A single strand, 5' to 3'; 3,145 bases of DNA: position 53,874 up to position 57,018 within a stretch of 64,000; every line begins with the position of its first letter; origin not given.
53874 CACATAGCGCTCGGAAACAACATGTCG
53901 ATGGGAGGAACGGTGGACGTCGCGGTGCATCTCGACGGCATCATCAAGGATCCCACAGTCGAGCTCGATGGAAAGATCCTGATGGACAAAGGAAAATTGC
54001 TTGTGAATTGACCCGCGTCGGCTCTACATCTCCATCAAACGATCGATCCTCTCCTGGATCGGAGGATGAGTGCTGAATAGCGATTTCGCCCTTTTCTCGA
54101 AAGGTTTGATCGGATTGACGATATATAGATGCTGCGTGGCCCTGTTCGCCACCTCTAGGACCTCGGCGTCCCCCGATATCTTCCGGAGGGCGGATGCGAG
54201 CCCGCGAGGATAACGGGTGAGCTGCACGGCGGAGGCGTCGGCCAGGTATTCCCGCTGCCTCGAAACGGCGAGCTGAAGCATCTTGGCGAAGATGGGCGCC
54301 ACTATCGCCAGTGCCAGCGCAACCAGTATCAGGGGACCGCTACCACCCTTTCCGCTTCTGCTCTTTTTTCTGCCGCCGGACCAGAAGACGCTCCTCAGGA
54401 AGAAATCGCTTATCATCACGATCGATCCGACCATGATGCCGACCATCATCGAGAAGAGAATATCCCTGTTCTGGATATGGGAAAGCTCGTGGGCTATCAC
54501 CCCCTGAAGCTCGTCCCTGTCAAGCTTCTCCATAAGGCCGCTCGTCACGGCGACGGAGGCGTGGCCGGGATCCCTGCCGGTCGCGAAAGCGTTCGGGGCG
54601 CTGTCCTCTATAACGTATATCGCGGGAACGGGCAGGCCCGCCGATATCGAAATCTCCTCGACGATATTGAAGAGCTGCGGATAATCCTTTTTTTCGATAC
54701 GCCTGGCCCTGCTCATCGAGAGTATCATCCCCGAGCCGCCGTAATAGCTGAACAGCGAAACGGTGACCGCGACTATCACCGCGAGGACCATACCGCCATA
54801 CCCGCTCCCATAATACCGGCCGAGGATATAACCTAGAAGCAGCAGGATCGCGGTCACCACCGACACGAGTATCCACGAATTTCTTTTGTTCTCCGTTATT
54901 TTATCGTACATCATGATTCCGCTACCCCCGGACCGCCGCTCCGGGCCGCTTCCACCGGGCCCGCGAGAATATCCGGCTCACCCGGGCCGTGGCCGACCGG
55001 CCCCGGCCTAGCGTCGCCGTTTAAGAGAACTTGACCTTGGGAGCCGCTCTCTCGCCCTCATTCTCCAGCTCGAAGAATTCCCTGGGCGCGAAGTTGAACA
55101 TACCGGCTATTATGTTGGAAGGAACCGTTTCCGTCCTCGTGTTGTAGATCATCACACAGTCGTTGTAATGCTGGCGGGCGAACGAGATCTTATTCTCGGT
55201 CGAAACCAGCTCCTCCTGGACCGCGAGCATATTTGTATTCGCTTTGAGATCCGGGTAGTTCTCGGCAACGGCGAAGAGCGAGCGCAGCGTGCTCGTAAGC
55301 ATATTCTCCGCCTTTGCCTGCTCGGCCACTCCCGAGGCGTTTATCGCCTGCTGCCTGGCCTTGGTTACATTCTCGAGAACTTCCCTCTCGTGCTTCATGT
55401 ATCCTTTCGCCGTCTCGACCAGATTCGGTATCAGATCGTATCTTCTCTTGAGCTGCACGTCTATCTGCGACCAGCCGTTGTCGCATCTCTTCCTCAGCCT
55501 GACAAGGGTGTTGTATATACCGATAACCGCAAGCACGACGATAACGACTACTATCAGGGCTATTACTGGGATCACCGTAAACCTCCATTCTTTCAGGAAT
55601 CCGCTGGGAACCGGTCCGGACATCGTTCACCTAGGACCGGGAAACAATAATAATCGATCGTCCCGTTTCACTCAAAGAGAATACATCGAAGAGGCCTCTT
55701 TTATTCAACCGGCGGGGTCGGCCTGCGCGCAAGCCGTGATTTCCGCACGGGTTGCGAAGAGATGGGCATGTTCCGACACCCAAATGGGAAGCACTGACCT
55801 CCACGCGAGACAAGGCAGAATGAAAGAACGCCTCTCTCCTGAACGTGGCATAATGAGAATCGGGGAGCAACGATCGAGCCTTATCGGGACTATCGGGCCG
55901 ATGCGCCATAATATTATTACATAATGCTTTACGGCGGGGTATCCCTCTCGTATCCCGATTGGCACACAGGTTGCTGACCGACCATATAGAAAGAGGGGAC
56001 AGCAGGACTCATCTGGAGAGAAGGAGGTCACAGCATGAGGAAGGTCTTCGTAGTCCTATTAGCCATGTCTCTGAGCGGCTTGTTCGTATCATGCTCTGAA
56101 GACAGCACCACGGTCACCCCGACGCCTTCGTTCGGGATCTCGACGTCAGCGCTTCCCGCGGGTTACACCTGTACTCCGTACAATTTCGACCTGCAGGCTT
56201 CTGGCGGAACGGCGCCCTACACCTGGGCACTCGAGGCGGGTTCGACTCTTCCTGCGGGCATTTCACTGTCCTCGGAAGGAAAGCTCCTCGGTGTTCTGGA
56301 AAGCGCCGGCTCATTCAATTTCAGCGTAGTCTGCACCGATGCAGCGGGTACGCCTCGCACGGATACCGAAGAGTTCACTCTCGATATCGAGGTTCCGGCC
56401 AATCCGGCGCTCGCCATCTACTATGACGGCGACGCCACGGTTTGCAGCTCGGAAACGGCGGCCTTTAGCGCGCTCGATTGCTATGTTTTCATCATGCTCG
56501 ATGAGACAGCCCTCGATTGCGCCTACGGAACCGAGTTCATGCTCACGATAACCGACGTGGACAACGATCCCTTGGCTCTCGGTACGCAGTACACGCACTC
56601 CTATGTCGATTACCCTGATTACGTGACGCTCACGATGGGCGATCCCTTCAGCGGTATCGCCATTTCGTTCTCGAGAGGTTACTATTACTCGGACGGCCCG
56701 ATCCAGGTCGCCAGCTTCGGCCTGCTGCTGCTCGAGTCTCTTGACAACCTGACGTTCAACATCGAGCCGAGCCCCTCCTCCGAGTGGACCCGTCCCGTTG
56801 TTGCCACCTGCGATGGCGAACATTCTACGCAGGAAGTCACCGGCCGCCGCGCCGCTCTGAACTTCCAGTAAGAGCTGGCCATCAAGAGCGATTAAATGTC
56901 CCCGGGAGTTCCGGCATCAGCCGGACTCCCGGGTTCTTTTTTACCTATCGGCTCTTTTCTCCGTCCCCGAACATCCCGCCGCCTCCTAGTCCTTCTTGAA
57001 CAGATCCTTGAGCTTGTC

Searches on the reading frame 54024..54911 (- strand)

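Call 17: search_protein_families(library=pfam, proteins=[window:54024-54911:-], max_evalue=0.001)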
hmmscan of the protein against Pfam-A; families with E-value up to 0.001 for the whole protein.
window:54024-54911:- (295 aa): 2 families
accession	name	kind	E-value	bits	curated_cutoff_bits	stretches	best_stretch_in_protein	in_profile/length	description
PF01435.24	Peptidase_M48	-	4.4e-35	121.6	20.3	1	78-294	5-184/186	Peptidase family M48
PF05569.17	Peptidase_M56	-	0.00048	19.8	31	0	122-157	180-215/296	BlaR1 peptidase M56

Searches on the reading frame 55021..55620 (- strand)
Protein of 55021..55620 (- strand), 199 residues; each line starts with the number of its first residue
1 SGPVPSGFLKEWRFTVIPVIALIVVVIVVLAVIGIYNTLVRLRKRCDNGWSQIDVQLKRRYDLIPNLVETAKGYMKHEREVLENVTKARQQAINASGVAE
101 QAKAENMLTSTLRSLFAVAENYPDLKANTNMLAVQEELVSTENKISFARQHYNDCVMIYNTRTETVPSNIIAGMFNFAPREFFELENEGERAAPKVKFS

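Call 43: search_protein_families(library=pfam, proteins=[window:55021-55620:-], max_evalue=0.001)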
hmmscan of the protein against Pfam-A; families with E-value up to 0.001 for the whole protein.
window:55021-55620:- (199 aa): 1 family
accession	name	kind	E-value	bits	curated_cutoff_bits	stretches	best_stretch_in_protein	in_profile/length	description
PF04011.17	LemA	-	3.2e-62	209.2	26.2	1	50-198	2-149/149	LemA family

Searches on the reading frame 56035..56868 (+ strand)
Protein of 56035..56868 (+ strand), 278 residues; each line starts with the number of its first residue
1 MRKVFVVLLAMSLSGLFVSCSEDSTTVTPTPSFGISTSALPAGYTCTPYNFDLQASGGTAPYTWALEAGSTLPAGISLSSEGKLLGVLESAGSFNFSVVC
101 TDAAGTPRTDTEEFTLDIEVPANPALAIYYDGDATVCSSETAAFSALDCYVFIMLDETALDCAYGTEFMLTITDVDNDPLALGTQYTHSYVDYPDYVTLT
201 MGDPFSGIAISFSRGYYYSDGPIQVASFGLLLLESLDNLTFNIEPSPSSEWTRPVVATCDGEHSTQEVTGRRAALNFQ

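Call 43: search_protein_families(library=pfam, proteins=[window:56035-56868:+], max_evalue=0.001)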
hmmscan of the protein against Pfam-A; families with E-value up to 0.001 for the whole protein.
window:56035-56868:+ (278 aa): 1 family
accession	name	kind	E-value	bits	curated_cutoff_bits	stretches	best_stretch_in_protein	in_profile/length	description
PF05345.18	He_PIG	-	5.6e-11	43.2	24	1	36-118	6-95/96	Putative Ig domain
